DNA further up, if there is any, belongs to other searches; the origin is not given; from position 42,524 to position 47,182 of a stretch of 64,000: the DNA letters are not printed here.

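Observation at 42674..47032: A single 1452-aa polypeptide combines at least three glycosyltransferase modules and a coiled coil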

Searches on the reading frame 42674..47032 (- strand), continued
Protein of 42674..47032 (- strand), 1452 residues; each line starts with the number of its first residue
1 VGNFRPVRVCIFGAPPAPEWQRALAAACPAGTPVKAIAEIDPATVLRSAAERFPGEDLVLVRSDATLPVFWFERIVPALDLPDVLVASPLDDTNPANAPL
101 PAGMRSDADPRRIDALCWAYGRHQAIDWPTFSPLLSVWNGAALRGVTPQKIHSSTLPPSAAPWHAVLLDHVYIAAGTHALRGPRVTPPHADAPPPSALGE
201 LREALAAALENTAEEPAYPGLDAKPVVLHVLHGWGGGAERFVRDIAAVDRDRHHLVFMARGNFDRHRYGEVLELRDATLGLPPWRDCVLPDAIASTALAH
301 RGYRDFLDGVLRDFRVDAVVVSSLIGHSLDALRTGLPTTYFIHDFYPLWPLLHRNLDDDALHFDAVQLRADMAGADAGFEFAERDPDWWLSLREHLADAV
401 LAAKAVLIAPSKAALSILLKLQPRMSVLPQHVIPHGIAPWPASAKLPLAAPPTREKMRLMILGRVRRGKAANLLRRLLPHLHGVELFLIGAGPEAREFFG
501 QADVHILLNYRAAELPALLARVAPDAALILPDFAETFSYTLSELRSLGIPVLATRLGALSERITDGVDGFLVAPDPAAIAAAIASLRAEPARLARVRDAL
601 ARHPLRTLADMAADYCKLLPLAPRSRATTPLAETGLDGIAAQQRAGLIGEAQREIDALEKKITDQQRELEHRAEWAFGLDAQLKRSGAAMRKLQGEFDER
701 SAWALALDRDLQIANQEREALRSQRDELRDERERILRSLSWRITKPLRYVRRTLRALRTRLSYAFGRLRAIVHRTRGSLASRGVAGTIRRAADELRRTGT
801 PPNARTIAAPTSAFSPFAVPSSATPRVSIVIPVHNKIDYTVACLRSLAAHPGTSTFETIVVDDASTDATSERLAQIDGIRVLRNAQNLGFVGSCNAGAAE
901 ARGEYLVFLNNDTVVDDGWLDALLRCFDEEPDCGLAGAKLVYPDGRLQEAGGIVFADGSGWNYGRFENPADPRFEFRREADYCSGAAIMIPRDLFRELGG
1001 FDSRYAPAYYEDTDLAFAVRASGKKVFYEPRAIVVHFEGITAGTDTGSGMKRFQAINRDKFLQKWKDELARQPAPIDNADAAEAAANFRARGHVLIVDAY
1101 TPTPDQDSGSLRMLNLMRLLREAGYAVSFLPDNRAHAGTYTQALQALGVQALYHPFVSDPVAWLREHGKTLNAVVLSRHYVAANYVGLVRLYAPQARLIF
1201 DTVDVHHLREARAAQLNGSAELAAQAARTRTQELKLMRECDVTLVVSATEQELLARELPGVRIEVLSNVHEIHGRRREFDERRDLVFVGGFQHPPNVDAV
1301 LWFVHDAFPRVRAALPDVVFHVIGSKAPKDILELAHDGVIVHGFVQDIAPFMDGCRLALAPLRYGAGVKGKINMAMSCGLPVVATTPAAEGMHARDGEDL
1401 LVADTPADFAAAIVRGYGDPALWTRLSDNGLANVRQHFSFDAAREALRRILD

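Call 8: find_homologous_proteins(query=window:42674-47032:-, max_evalue=1e-10)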
Query window:42674-47032:- (1452 aa): 560 proteins with E <= 1e-10 among 8000 candidates; the best 120 are listed.
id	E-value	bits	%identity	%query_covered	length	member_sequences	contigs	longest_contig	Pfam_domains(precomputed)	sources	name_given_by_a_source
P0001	0.0e+0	3289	100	100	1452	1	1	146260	PF10111.15,PF13641.13,PF00534.27,PF13524.13,PF00535.33,PF13692.13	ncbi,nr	ncbi:MAG: glycosyltransferase [Proteobacteria bacterium]|nr:glycosyltransferase [Pseudomonadota bact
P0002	0.0e+0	2656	82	100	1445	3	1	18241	PF10111.15,PF13641.13,PF00534.27,PF13524.13,PF13439.13,PF00535.33,PF13692.13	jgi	-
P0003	0.0e+0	2625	82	100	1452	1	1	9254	PF10111.15,PF13641.13,PF00534.27,PF13524.13,PF13439.13,PF00535.33,PF13692.13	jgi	jgi:GT2 family glycosyltransferase/glycosyltransferase involved in cell wall biosynthesis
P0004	0.0e+0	2605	81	99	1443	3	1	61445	PF10111.15,PF13641.13,PF00534.27,PF13524.13,PF13439.13,PF00535.33,PF13692.13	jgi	jgi:GT2 family glycosyltransferase/glycosyltransferase involved in cell wall biosynthesis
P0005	0.0e+0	2599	81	100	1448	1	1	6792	PF10111.15,PF13641.13,PF00534.27,PF13524.13,PF13439.13,PF00535.33,PF13692.13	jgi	jgi:GT2 family glycosyltransferase/glycosyltransferase involved in cell wall biosynthesis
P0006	0.0e+0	2598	80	100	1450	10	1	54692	PF10111.15,PF13641.13,PF00534.27,PF13524.13,PF00535.33,PF13692.13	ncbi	-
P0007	0.0e+0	2572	80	100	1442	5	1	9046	PF10111.15,PF13641.13,PF00534.27,PF13524.13,PF13439.13,PF00535.33,PF13692.13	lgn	-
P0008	0.0e+0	2536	79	100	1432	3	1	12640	PF10111.15,PF13641.13,PF00534.27,PF13524.13,PF13439.13,PF00535.33,PF13692.13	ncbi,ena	-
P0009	0.0e+0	2506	80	96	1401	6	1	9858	PF10111.15,PF13641.13,PF00534.27,PF13524.13,PF13439.13,PF00535.33,PF13692.13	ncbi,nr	ncbi:MAG: glycosyltransferase, partial [Xanthomonadaceae bacterium]|nr:glycosyltransferase [Xanthomo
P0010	0.0e+0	2484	83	93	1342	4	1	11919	PF10111.15,PF13641.13,PF00534.27,PF13524.13,PF00535.33,PF13692.13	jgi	jgi:GT2 family glycosyltransferase/glycosyltransferase involved in cell wall biosynthesis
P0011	0.0e+0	2469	76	100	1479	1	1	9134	PF10111.15,PF13641.13,PF00534.27,PF13439.13,PF00535.33,PF13692.13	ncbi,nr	ncbi:MAG: glycosyltransferase [Proteobacteria bacterium]|nr:glycosyltransferase [Pseudomonadota bact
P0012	0.0e+0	2462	76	100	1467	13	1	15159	PF10111.15,PF13641.13,PF00534.27,PF13524.13,PF13439.13,PF00535.33,PF13692.13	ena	-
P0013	0.0e+0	2420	75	100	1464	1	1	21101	PF10111.15,PF13641.13,PF00534.27,PF13524.13,PF13439.13,PF00535.33,PF13692.13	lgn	-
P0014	0.0e+0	2321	73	100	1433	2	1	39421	PF10111.15,PF13641.13,PF00534.27,PF13524.13,PF13439.13,PF00535.33,PF13692.13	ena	-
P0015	0.0e+0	2268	71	99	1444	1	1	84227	PF10111.15,PF13641.13,PF00534.27,PF13439.13,PF00535.33,PF13692.13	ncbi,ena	-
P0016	0.0e+0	2254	71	100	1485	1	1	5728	PF10111.15,PF13641.13,PF00534.27,PF00535.33,PF13692.13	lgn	-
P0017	0.0e+0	2238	70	99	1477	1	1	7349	PF10111.15,PF13641.13,PF00534.27,PF13524.13,PF00535.33,PF13692.13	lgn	-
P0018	0.0e+0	2235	69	100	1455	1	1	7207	PF10111.15,PF13641.13,PF00534.27,PF13439.13,PF00535.33,PF13692.13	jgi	jgi:GT2 family glycosyltransferase/glycosyltransferase involved in cell wall biosynthesis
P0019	0.0e+0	2229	69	100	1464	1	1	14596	PF10111.15,PF13641.13,PF00534.27,PF13524.13,PF00535.33,PF13692.13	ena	-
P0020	0.0e+0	2229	69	100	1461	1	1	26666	PF10111.15,PF13641.13,PF00534.27,PF13524.13,PF13439.13,PF00535.33,PF13692.13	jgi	jgi:GT2 family glycosyltransferase/glycosyltransferase involved in cell wall biosynthesis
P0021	0.0e+0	2215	71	96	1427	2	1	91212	PF10111.15,PF13641.13,PF00534.27,PF13524.13,PF13439.13,PF00535.33,PF13692.13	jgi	-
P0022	0.0e+0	2212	69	100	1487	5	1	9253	PF10111.15,PF13641.13,PF00534.27,PF13439.13,PF00535.33,PF13692.13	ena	-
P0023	0.0e+0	2209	69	100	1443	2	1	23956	PF10111.15,PF13641.13,PF00534.27,PF13524.13,PF13439.13,PF00535.33,PF13692.13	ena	-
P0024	0.0e+0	2184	68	99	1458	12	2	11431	PF10111.15,PF13641.13,PF00534.27,PF13524.13,PF13439.13,PF00535.33,PF13692.13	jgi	-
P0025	0.0e+0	2184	68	100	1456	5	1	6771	PF10111.15,PF13641.13,PF00534.27,PF00535.33,PF13692.13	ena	-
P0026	0.0e+0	2176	68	100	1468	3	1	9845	PF10111.15,PF13641.13,PF00534.27,PF00535.33,PF13692.13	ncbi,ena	-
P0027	0.0e+0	2175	68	100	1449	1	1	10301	PF10111.15,PF13641.13,PF00534.27,PF00535.33,PF13692.13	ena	-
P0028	0.0e+0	2174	68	100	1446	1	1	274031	PF10111.15,PF13641.13,PF00534.27,PF00535.33,PF13692.13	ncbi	-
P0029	0.0e+0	2170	68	100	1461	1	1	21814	PF10111.15,PF13641.13,PF00534.27,PF13524.13,PF00535.33,PF13692.13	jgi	jgi:GT2 family glycosyltransferase/glycosyltransferase involved in cell wall biosynthesis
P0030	0.0e+0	2169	69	100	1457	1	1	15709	PF10111.15,PF13641.13,PF00534.27,PF00535.33,PF13692.13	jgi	jgi:GT2 family glycosyltransferase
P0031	0.0e+0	2169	68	100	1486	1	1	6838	PF10111.15,PF13641.13,PF00534.27,PF13439.13,PF00535.33,PF13692.13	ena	-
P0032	0.0e+0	2168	68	100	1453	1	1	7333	PF10111.15,PF13641.13,PF00534.27,PF00535.33,PF13692.13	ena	-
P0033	0.0e+0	2161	69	99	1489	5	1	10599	PF10111.15,PF13641.13,PF00534.27,PF13524.13,PF00535.33,PF13692.13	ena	-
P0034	0.0e+0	2161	69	99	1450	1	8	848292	PF10111.15,PF13641.13,PF00534.27,PF13524.13,PF00535.33,PF13692.13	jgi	jgi:O-antigen biosynthesis protein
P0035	0.0e+0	2159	67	100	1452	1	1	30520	PF10111.15,PF13641.13,PF00534.27,PF13524.13,PF00535.33,PF13692.13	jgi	jgi:GT2 family glycosyltransferase/glycosyltransferase involved in cell wall biosynthesis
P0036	0.0e+0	2152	67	100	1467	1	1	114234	PF10111.15,PF13641.13,PF00534.27,PF13439.13,PF00535.33,PF13692.13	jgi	jgi:GT2 family glycosyltransferase/glycosyltransferase involved in cell wall biosynthesis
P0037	0.0e+0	2143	68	100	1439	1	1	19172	PF10111.15,PF13641.13,PF00534.27,PF00535.33,PF13692.13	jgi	jgi:GT2 family glycosyltransferase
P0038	0.0e+0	2134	66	100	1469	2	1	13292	PF10111.15,PF13641.13,PF00534.27,PF13524.13,PF13439.13,PF00535.33,PF13692.13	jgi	-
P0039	0.0e+0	2133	80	82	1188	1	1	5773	PF10111.15,PF13641.13,PF00534.27,PF00535.33,PF13692.13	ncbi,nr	ncbi:MAG TPA: glycosyltransferase, partial [Rudaea sp.]|nr:glycosyltransferase [Rudaea sp.]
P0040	0.0e+0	2128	67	100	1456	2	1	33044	PF10111.15,PF13641.13,PF00534.27,PF13524.13,PF13439.13,PF00535.33,PF13692.13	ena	-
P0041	0.0e+0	2128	67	100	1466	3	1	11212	PF10111.15,PF13641.13,PF00534.27,PF13439.13,PF00535.33,PF13692.13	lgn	-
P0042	0.0e+0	2121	66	100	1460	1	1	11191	PF10111.15,PF13641.13,PF00534.27,PF00535.33,PF13692.13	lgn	-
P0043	0.0e+0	2118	66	100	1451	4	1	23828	PF13632.13,PF10111.15,PF13641.13,PF00534.27,PF13524.13,PF13439.13,PF00535.33,PF13692.13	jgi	-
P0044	0.0e+0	2114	68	100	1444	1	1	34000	PF10111.15,PF13641.13,PF00534.27,PF13524.13,PF00535.33,PF13692.13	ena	-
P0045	0.0e+0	2109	67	97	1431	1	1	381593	PF10111.15,PF13641.13,PF00534.27,PF13524.13,PF00535.33,PF13692.13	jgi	jgi:GT2 family glycosyltransferase/glycosyltransferase involved in cell wall biosynthesis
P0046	0.0e+0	2103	67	100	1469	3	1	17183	PF10111.15,PF13641.13,PF00534.27,PF13524.13,PF13439.13,PF00535.33,PF13692.13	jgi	jgi:O-antigen biosynthesis protein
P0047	0.0e+0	2083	67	99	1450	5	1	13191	PF10111.15,PF13641.13,PF00534.27,PF13524.13,PF13439.13,PF00535.33,PF13692.13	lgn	-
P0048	0.0e+0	2082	66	100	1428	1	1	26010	PF10111.15,PF13641.13,PF00534.27,PF13524.13,PF13439.13,PF00535.33,PF13692.13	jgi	jgi:O-antigen biosynthesis protein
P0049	0.0e+0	2081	66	100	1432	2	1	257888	PF10111.15,PF13641.13,PF00534.27,PF13439.13,PF00535.33,PF13692.13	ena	-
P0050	0.0e+0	2080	66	100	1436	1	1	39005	PF10111.15,PF13641.13,PF00534.27,PF13439.13,PF00535.33,PF13692.13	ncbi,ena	-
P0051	0.0e+0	2074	66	100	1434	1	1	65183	PF10111.15,PF13641.13,PF00534.27,PF13524.13,PF13439.13,PF00535.33,PF13692.13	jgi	jgi:GT2 family glycosyltransferase/glycosyltransferase involved in cell wall biosynthesis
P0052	0.0e+0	2074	66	100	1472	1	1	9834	PF10111.15,PF13641.13,PF00534.27,PF00535.33,PF13692.13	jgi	-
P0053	0.0e+0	2072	66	100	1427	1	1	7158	PF10111.15,PF13641.13,PF00534.27,PF13524.13,PF13439.13,PF00535.33,PF13692.13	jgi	-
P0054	0.0e+0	2062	65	100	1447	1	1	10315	PF10111.15,PF13641.13,PF00534.27,PF13524.13,PF13439.13,PF00535.33,PF13692.13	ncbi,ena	-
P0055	0.0e+0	2061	65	100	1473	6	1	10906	PF10111.15,PF13641.13,PF00534.27,PF13524.13,PF00535.33,PF13692.13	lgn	-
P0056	0.0e+0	2057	65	100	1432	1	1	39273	PF10111.15,PF13641.13,PF00534.27,PF13439.13,PF00535.33,PF13692.13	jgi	jgi:O-antigen biosynthesis protein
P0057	0.0e+0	2055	64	100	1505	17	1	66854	PF10111.15,PF13641.13,PF00534.27,PF13524.13,PF13439.13,PF00535.33,PF13692.13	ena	-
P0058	0.0e+0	2053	66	100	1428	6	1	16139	PF10111.15,PF13641.13,PF00534.27,PF13439.13,PF00535.33,PF13692.13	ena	-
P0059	0.0e+0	2050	65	100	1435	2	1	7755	PF10111.15,PF13641.13,PF00534.27,PF13439.13,PF00535.33,PF13692.13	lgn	-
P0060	0.0e+0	2041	66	100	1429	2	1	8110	PF10111.15,PF13641.13,PF00534.27,PF13439.13,PF00535.33,PF13692.13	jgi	-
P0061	0.0e+0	2025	66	97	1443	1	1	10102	PF10111.15,PF13641.13,PF00534.27,PF13524.13,PF13439.13,PF00535.33,PF13692.13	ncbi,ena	-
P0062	0.0e+0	2004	64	99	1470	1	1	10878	PF10111.15,PF13641.13,PF00534.27,PF13439.13,PF00535.33,PF13692.13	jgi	jgi:GT2 family glycosyltransferase/glycosyltransferase involved in cell wall biosynthesis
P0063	0.0e+0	2001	64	99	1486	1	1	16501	PF10111.15,PF13641.13,PF00534.27,PF13439.13,PF00535.33,PF13692.13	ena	-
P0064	0.0e+0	1989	62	100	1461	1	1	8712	PF10111.15,PF13641.13,PF00534.27,PF13524.13,PF13439.13,PF00535.33,PF13692.13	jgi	jgi:GT2 family glycosyltransferase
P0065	0.0e+0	1986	63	100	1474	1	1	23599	PF10111.15,PF13641.13,PF00534.27,PF00535.33,PF13692.13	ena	-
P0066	0.0e+0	1982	62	99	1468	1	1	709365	PF10111.15,PF13641.13,PF00534.27,PF00535.33,PF13692.13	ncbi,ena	-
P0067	0.0e+0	1977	62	100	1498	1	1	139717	PF10111.15,PF13641.13,PF00534.27,PF13524.13,PF00535.33,PF13692.13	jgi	jgi:GT2 family glycosyltransferase/glycosyltransferase involved in cell wall biosynthesis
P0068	0.0e+0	1972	62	99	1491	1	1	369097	PF10111.15,PF13641.13,PF00534.27,PF13439.13,PF00535.33,PF13692.13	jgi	jgi:GT2 family glycosyltransferase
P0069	0.0e+0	1969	63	98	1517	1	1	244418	PF10111.15,PF13641.13,PF00534.27,PF13439.13,PF00535.33,PF13692.13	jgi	-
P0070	0.0e+0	1968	61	100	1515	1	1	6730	PF10111.15,PF13641.13,PF00534.27,PF00535.33,PF13692.13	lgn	-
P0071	0.0e+0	1949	61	100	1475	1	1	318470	PF10111.15,PF13641.13,PF00534.27,PF13439.13,PF00535.33,PF13692.13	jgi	jgi:O-antigen biosynthesis protein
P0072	0.0e+0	1947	61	100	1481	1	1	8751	PF10111.15,PF13641.13,PF00534.27,PF13439.13,PF00535.33,PF13692.13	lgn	-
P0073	0.0e+0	1937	65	96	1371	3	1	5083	PF10111.15,PF13641.13,PF00534.27,PF00535.33,PF13692.13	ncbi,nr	ncbi:MAG TPA: glycosyltransferase, partial [Rudaea sp.]|nr:glycosyltransferase [Rudaea sp.]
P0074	0.0e+0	1933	62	99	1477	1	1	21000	PF10111.15,PF13641.13,PF00534.27,PF13524.13,PF13439.13,PF00535.33,PF13692.13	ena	-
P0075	0.0e+0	1924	61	100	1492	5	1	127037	PF10111.15,PF13641.13,PF00534.27,PF13439.13,PF00535.33,PF13692.13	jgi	jgi:GT2 family glycosyltransferase/glycosyltransferase involved in cell wall biosynthesis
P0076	0.0e+0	1918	62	99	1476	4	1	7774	PF10111.15,PF13641.13,PF00534.27,PF13524.13,PF00535.33,PF13692.13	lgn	-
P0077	0.0e+0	1916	61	100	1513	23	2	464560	PF10111.15,PF13641.13,PF00534.27,PF13439.13,PF00535.33,PF13692.13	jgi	jgi:GT2 family glycosyltransferase/glycosyltransferase involved in cell wall biosynthesis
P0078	0.0e+0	1911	61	99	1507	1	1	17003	PF10111.15,PF13641.13,PF00534.27,PF13524.13,PF13439.13,PF00535.33,PF13692.13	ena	-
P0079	0.0e+0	1904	60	99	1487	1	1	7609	PF10111.15,PF13641.13,PF00534.27,PF13524.13,PF13439.13,PF00535.33,PF13692.13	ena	-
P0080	0.0e+0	1897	60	99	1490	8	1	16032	PF10111.15,PF13641.13,PF00534.27,PF13524.13,PF13439.13,PF00535.33,PF13692.13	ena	-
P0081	0.0e+0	1895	60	100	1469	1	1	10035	PF10111.15,PF13641.13,PF00534.27,PF13524.13,PF13439.13,PF00535.33,PF13692.13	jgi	jgi:GT2 family glycosyltransferase/glycosyltransferase involved in cell wall biosynthesis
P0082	0.0e+0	1893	60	99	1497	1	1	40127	PF10111.15,PF13641.13,PF00534.27,PF13524.13,PF13439.13,PF00535.33,PF13692.13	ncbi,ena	-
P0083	0.0e+0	1889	60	100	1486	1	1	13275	PF10111.15,PF13641.13,PF00534.27,PF00535.33,PF13692.13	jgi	-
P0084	0.0e+0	1888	60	99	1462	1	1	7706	PF10111.15,PF13641.13,PF00534.27,PF13524.13,PF13439.13,PF00535.33,PF13692.13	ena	-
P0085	0.0e+0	1887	61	99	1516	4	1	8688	PF10111.15,PF13641.13,PF00534.27,PF13439.13,PF00535.33,PF13692.13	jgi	jgi:GT2 family glycosyltransferase/glycosyltransferase involved in cell wall biosynthesis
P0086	0.0e+0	1884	59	100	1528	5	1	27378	PF10111.15,PF13641.13,PF00534.27,PF13524.13,PF13439.13,PF00535.33,PF20706.4,PF13692.13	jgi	-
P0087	0.0e+0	1882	62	100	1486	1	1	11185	PF13632.13,PF10111.15,PF13641.13,PF00534.27,PF13439.13,PF00535.33,PF13692.13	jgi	jgi:GT2 family glycosyltransferase/glycosyltransferase involved in cell wall biosynthesis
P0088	0.0e+0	1874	59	100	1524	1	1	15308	PF10111.15,PF13641.13,PF00534.27,PF13524.13,PF13439.13,PF00535.33,PF13692.13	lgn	-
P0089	0.0e+0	1874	59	100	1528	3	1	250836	PF10111.15,PF13641.13,PF00534.27,PF00535.33,PF13692.13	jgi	-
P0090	0.0e+0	1874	62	100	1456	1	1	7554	PF10111.15,PF13641.13,PF00534.27,PF13524.13,PF00535.33,PF13692.13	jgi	-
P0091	0.0e+0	1869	60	100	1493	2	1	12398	PF10111.15,PF13641.13,PF00534.27,PF13439.13,PF00535.33,PF13692.13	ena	-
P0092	0.0e+0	1868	60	100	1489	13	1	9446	PF10111.15,PF13641.13,PF00534.27,PF13439.13,PF00535.33,PF13692.13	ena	-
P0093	0.0e+0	1861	60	100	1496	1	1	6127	PF10111.15,PF13641.13,PF00534.27,PF13524.13,PF13439.13,PF00535.33,PF13692.13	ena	-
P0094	0.0e+0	1859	60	100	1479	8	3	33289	PF10111.15,PF13641.13,PF00534.27,PF13524.13,PF13439.13,PF00535.33,PF13692.13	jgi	jgi:GT2 family glycosyltransferase/glycosyltransferase involved in cell wall biosynthesis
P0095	0.0e+0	1858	59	100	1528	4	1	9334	PF10111.15,PF13641.13,PF00534.27,PF13439.13,PF00535.33,PF13692.13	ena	-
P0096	0.0e+0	1855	59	100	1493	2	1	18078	PF10111.15,PF13641.13,PF00534.27,PF13439.13,PF00535.33,PF13692.13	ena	-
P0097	0.0e+0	1854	61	96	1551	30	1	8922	PF10111.15,PF13641.13,PF00534.27,PF13524.13,PF13439.13,PF00535.33,PF13692.13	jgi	-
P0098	0.0e+0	1852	58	99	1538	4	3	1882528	PF10111.15,PF13641.13,PF00534.27,PF13524.13,PF13439.13,PF00535.33,PF13692.13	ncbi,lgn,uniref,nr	ncbi:MAG: glycosyltransferase [Rudaea sp.]|uniref:glycosyltransferase n=1 Tax=unclassified Rudaea Ta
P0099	0.0e+0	1850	59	100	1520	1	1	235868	PF10111.15,PF13641.13,PF00534.27,PF13439.13,PF00535.33,PF13692.13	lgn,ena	-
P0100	0.0e+0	1844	59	100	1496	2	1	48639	PF10111.15,PF13641.13,PF00534.27,PF13439.13,PF00535.33,PF13692.13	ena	-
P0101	0.0e+0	1842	60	96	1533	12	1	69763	PF13632.13,PF10111.15,PF13641.13,PF00534.27,PF13524.13,PF13439.13,PF00535.33,PF13692.13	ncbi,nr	ncbi:MAG: glycosyltransferase [Proteobacteria bacterium]|nr:glycosyltransferase [Pseudomonadota bact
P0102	0.0e+0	1829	59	99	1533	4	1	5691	PF13632.13,PF10111.15,PF13641.13,PF00534.27,PF13524.13,PF13439.13,PF00535.33,PF13692.13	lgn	-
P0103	0.0e+0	1828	59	100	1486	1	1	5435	PF10111.15,PF13641.13,PF00534.27,PF13439.13,PF00535.33,PF13692.13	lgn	-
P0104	0.0e+0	1815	59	100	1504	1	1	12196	PF10111.15,PF13641.13,PF00534.27,PF13439.13,PF00535.33,PF13692.13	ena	-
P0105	0.0e+0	1814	58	100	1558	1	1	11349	PF10111.15,PF13641.13,PF00534.27,PF13439.13,PF00535.33,PF13692.13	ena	-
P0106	0.0e+0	1795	65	53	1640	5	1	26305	PF13632.13,PF10111.15,PF13641.13,PF00534.27,PF13524.13,PF13439.13,PF00535.33,PF13692.13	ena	-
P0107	0.0e+0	1789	56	100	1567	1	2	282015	PF10111.15,PF13641.13,PF00534.27,PF13439.13,PF00535.33,PF13692.13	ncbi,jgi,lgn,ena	jgi:GT2 family glycosyltransferase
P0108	0.0e+0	1779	58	100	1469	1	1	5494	PF10111.15,PF13641.13,PF00534.27,PF13439.13,PF00535.33,PF13692.13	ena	-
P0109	0.0e+0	1768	57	98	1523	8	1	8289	PF13632.13,PF10111.15,PF13641.13,PF00534.27,PF13524.13,PF13439.13,PF00535.33,PF13692.13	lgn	-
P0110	0.0e+0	1768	61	90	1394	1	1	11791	PF10111.15,PF13641.13,PF00534.27,PF00535.33,PF13692.13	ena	-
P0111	0.0e+0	1765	56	98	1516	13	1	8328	PF13632.13,PF10111.15,PF13641.13,PF00534.27,PF13524.13,PF13439.13,PF00535.33,PF13692.13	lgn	-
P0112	0.0e+0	1757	57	100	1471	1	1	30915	PF10111.15,PF13641.13,PF00534.27,PF13524.13,PF00535.33,PF13692.13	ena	-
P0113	0.0e+0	1741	57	100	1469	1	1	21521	PF10111.15,PF13641.13,PF00534.27,PF13524.13,PF00535.33,PF13692.13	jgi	jgi:GT2 family glycosyltransferase/glycosyltransferase involved in cell wall biosynthesis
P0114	0.0e+0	1732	60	96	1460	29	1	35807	PF10111.15,PF13641.13,PF00534.27,PF13439.13,PF00535.33,PF13692.13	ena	-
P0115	0.0e+0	1699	57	97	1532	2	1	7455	PF10111.15,PF13641.13,PF00534.27,PF00535.33,PF13692.13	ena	-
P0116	0.0e+0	1676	57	100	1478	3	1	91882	PF10111.15,PF13641.13,PF00534.27,PF13524.13,PF00535.33,PF13692.13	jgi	jgi:GT2 family glycosyltransferase/glycosyltransferase involved in cell wall biosynthesis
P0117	0.0e+0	1676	55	100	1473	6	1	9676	PF13632.13,PF10111.15,PF13641.13,PF00534.27,PF13439.13,PF00535.33,PF13692.13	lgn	-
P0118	0.0e+0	1675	57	100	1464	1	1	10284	PF10111.15,PF13641.13,PF00534.27,PF13524.13,PF00535.33,PF13692.13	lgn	-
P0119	0.0e+0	1670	58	100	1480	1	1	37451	PF10111.15,PF13641.13,PF00534.27,PF13524.13,PF00535.33,PF13692.13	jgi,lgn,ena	-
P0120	0.0e+0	1666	57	100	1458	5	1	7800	PF10111.15,PF13641.13,PF00534.27,PF13439.13,PF00535.33,PF13692.13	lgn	-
